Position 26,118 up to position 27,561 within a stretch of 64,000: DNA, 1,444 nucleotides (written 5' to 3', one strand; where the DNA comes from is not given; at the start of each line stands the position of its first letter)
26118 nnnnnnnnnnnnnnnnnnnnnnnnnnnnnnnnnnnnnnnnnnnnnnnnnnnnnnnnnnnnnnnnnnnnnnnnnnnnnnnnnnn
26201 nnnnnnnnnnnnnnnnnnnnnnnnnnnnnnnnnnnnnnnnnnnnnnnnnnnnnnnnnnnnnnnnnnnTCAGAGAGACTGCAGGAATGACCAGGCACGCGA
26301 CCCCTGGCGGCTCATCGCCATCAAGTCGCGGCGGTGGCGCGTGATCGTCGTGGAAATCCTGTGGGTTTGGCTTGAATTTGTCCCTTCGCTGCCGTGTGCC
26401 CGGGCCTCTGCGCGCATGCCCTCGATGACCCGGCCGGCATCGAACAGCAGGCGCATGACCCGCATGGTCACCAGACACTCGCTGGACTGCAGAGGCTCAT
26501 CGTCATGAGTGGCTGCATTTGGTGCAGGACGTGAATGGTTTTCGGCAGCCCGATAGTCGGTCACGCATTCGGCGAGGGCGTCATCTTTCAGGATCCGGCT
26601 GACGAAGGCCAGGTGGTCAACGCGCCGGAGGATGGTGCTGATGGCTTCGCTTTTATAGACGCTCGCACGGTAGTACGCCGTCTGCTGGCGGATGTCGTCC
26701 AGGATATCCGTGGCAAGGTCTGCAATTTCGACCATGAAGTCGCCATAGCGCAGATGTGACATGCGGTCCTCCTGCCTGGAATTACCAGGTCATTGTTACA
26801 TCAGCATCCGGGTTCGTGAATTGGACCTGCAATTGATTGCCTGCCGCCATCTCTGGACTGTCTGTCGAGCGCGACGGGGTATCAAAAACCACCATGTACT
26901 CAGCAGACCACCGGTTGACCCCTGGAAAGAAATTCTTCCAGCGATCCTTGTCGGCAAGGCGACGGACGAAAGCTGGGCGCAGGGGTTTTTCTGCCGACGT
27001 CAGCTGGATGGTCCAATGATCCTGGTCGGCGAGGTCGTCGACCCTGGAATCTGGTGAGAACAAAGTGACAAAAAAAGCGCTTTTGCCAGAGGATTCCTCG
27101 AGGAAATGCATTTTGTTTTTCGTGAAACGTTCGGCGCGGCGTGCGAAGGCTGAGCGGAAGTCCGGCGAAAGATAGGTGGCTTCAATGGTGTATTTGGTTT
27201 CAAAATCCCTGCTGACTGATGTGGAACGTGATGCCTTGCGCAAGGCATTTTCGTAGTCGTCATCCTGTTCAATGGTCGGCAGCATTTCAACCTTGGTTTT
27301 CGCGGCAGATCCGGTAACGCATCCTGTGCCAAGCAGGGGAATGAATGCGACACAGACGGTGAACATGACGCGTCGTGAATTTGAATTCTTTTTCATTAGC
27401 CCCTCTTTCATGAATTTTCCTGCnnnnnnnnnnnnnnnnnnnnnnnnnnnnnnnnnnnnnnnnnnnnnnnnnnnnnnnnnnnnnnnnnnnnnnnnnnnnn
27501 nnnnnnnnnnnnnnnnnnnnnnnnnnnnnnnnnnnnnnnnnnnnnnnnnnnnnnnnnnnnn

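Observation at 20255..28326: Seven-gene operon joining an FHA-GGDEF cyclase, two lipoproteins, an orphan protein, a membrane gluzincin and TldD/TldE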

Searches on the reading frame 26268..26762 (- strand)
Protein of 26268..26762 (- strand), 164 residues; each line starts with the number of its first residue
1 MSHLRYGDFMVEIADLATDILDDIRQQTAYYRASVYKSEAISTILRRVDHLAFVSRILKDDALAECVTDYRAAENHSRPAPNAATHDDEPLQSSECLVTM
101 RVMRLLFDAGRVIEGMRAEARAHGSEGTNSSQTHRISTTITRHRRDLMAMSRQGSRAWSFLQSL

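Call 3: search_protein_families(library=pfam, proteins=[window:26268-26762:-], max_evalue=0.1)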
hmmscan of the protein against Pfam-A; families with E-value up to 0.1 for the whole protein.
window:26268-26762:- (164 aa): 0 families

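Call 4: search_protein_families(library=ncbifam, proteins=[window:26268-26762:-], max_evalue=0.1)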
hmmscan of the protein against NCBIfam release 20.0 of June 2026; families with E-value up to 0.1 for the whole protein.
window:26268-26762:- (164 aa): 0 families

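Call 36: find_homologous_proteins(query=window:26268-26762:-, max_evalue=0.001)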
Query window:26268-26762:- (164 aa): 13 proteins with E <= 0.001 among 52 candidates.
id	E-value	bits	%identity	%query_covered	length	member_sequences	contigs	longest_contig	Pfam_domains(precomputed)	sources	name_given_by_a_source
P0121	5.9e-100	349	99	100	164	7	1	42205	-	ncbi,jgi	jgi:hypothetical protein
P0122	1.9e-88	312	88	100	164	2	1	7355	-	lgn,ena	-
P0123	2.2e-83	296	85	100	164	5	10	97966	-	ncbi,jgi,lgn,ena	jgi:hypothetical protein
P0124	5.0e-76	272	82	100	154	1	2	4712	-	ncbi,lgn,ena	-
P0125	8.8e-75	268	79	100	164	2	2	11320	-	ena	-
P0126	1.3e-60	222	65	100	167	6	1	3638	-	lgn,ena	-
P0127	1.4e-55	206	62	100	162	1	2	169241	-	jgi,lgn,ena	-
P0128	2.5e-55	205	65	100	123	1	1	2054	-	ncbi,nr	ncbi:MAG: hypothetical protein EBU49_07350 [Proteobacteria bacterium]|nr:hypothetical protein [Pseud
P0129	1.3e-54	202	62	100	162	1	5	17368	-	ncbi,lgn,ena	-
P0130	3.1e-54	201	64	100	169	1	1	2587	-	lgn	-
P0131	1.3e-53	199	61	100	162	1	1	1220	-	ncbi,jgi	jgi:hypothetical protein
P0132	1.9e-49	186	56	100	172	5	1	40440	-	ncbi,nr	ncbi:hypothetical protein EBZ80_05100 [bacterium]|nr:hypothetical protein [bacterium]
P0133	2.6e-48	182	63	98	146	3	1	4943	-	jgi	jgi:hypothetical protein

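Call 42: search_solved_structures(query=A2, max_evalue=10)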
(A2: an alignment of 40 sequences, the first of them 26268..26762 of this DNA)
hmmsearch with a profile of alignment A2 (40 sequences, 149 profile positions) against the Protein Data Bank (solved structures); distinct sequences matched with E-value up to 10: 9.
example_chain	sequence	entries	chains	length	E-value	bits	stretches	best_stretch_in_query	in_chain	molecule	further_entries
1sl6_A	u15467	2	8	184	0.041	17.1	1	96-147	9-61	C-type lectin DC-SIGNR | CD209 antigen-like protein 1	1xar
6gy6_B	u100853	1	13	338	0.15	15.3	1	32-121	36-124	XaxB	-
3k2s_A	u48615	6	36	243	0.17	15.1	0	38-110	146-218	Apolipoprotein A-I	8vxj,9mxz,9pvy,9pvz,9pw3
6gy7_A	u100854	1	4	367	0.26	14.5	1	32-121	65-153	XaxB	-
5cwo_A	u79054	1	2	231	0.39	13.9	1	71-139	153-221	Designed helical repeat protein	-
3mlg_A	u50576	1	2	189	0.48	13.6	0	40-111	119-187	2X chimera of Helicobacter pylori protein HP0242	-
2jua_A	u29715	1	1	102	0.68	13.1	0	88-132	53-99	de novo protein S836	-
9fq7_2U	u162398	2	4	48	0.87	12.8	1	27-66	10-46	SDHC | Syntaxin-1A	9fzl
2gbb_A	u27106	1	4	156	1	12.5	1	24-60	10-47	putative chorismate mutase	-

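Call 52: find_homologous_proteins(query=A2, max_evalue=0.001)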
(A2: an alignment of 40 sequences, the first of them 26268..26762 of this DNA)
Query A2 (40 sequences) (164 aa, profile of the alignment): 25 proteins with E <= 0.001 among 1227 candidates.
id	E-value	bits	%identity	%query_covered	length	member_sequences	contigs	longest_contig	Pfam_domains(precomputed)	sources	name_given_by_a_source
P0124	4.1e-49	184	82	100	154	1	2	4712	-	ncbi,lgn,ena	-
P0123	5.9e-49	184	85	100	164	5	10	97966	-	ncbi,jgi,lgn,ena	jgi:hypothetical protein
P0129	9.1e-49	183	62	100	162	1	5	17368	-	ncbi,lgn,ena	-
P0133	4.6e-48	181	63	98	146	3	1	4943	-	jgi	jgi:hypothetical protein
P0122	2.3e-47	179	88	100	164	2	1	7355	-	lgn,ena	-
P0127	9.7e-47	177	62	100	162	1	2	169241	-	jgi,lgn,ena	-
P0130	1.9e-46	176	64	100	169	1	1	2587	-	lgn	-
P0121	2.9e-46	175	99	100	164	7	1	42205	-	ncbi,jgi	jgi:hypothetical protein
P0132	2.3e-45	172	56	100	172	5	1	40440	-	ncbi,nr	ncbi:hypothetical protein EBZ80_05100 [bacterium]|nr:hypothetical protein [bacterium]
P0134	9.6e-45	170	53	100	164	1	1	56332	-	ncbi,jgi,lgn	ncbi:MAG: hypothetical protein RIQ81_977 [Pseudomonadota bacterium]|jgi:hypothetical protein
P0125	1.7e-44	169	79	100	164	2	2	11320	-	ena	-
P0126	4.3e-43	165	65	100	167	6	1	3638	-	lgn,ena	-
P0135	1.2e-42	163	51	100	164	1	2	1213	-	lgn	-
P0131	1.5e-42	163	61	100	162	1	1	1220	-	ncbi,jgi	jgi:hypothetical protein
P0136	4.6e-42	161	50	100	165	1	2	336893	-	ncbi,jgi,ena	jgi:hypothetical protein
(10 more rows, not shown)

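Call 59: predict_structure(alignment_id=A4)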
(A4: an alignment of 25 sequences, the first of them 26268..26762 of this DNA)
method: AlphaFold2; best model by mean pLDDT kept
length: 164 residues; sequences in the alignment: 25
mean_pLDDT: 85.7   pTM: 0.80
mean pLDDT of the five models: 85.7, 84.9, 83.6, 83.0, 82.2
residues with pLDDT >= 90: 108; 70-90: 27; 50-70: 17; < 50: 12
segments of 3 or more residues with pLDDT < 50: 82-90
pLDDT, mean of each block of 10 residues (from residue 1): 78 95 96 93 96 95 96 70 44 73 96 93 66 89 95 92 91
secondary structure, 60 per line:
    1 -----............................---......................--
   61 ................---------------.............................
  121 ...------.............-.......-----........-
elements in order: H6-33 H37-58 H61-76 H92-123 H130-142 H144-150 H156-163

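Call 83: find_encoding_contigs(protein=P0121, flank=10000, max_places=3)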
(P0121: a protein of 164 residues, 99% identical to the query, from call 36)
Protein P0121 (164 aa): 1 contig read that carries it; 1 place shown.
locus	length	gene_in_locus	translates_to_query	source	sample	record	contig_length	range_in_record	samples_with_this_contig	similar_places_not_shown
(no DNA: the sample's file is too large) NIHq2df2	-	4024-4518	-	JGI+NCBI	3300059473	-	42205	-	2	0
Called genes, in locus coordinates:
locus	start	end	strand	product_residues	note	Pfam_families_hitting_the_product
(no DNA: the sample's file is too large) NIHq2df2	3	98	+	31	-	?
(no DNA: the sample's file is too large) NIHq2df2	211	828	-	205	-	PF13580:SIS_2, PF01380:SIS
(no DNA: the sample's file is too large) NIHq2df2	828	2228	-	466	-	PF03721:UDPG_MGDP_dh_N, PF00984:UDPG_MGDP_dh, PF03720:UDPG_MGDP_dh_C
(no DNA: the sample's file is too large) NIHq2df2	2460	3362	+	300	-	PF16697:Yop-YscD_cpl, PF00498:FHA, PF00990:GGDEF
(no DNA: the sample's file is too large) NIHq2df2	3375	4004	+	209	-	-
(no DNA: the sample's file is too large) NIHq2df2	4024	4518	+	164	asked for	-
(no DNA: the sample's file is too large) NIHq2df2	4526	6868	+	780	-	-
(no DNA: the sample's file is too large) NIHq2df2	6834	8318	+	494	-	PF01523:PmbA_TldD_1st, PF19290:PmbA_TldD_2nd, PF19289:PmbA_TldD_3rd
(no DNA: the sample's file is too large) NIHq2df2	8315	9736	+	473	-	PF01523:PmbA_TldD_1st (faint), PF19289:PmbA_TldD_3rd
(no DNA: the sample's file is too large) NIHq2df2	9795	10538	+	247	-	-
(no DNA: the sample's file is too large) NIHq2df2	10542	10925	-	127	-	PF05610:DUF779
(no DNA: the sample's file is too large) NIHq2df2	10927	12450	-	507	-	PF00171:Aldedh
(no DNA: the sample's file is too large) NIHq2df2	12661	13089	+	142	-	-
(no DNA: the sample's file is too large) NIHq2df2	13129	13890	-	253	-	-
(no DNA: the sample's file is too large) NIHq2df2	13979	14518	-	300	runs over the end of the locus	-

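Call 84: search_protein_families(library=padloc, proteins=[window:26268-26762:-], max_evalue=0.001)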
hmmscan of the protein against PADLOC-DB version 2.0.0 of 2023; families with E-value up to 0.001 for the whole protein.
window:26268-26762:- (164 aa): 0 families

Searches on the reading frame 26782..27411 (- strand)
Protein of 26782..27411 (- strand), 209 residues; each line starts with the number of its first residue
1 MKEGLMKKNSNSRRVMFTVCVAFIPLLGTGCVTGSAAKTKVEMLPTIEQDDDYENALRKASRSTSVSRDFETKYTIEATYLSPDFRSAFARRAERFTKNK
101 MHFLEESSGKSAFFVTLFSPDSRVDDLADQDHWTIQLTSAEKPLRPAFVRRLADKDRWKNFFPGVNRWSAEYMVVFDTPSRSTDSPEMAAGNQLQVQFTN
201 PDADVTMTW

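Call 3: search_protein_families(library=pfam, proteins=[window:26782-27411:-], max_evalue=0.1)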
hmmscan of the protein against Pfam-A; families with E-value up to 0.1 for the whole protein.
window:26782-27411:- (209 aa): 0 families

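Call 4: search_protein_families(library=ncbifam, proteins=[window:26782-27411:-], max_evalue=0.1)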
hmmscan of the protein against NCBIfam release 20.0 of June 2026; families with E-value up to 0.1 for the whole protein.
window:26782-27411:- (209 aa): 0 families

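Call 41: search_solved_structures(query=A3, max_evalue=10)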
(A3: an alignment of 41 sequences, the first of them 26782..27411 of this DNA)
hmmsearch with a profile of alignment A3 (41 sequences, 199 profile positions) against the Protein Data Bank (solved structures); distinct sequences matched with E-value up to 10: 2.
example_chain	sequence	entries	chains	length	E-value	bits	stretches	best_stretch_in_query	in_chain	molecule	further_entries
1gui_A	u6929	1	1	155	0.16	14.7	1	121-162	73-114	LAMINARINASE 16A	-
4yze_A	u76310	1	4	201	1.2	11.8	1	42-96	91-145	HTH-type transcriptional repressor NemR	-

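Call 62: search_protein_representatives(protein=window:26782-27411:-)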
Query: 209 residues. Proteins with E-value up to 0.001 (for the whole library): 270; up to 1e-10: 141; up to 1e-30: 19. The best 150 are listed.
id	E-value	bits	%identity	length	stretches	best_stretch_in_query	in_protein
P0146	1.5e-107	373.8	81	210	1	4-209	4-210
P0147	6.4e-43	162.9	46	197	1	33-209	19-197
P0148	7.2e-38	146.5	41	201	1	27-209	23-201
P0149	1.0e-37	145.9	43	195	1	19-209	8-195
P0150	3.4e-35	137.7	35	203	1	12-209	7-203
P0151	3.9e-35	137.5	35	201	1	19-209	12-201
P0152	6.2e-35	136.9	37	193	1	28-209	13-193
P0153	2.0e-34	135.2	38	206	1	23-209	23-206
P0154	6.7e-34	133.5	37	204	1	26-209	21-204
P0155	9.8e-34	133.0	40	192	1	23-209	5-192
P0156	4.7e-33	130.7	33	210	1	18-209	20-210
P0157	4.8e-33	130.7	41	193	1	20-209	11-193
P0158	1.0e-32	129.6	37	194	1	22-209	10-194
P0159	2.3e-32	128.5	34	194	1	25-209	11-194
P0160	2.4e-32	128.4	39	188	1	33-209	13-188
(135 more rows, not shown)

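Call 84: search_protein_families(library=padloc, proteins=[window:26782-27411:-], max_evalue=0.001)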
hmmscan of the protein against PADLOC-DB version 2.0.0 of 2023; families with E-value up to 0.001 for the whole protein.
window:26782-27411:- (209 aa): 0 families
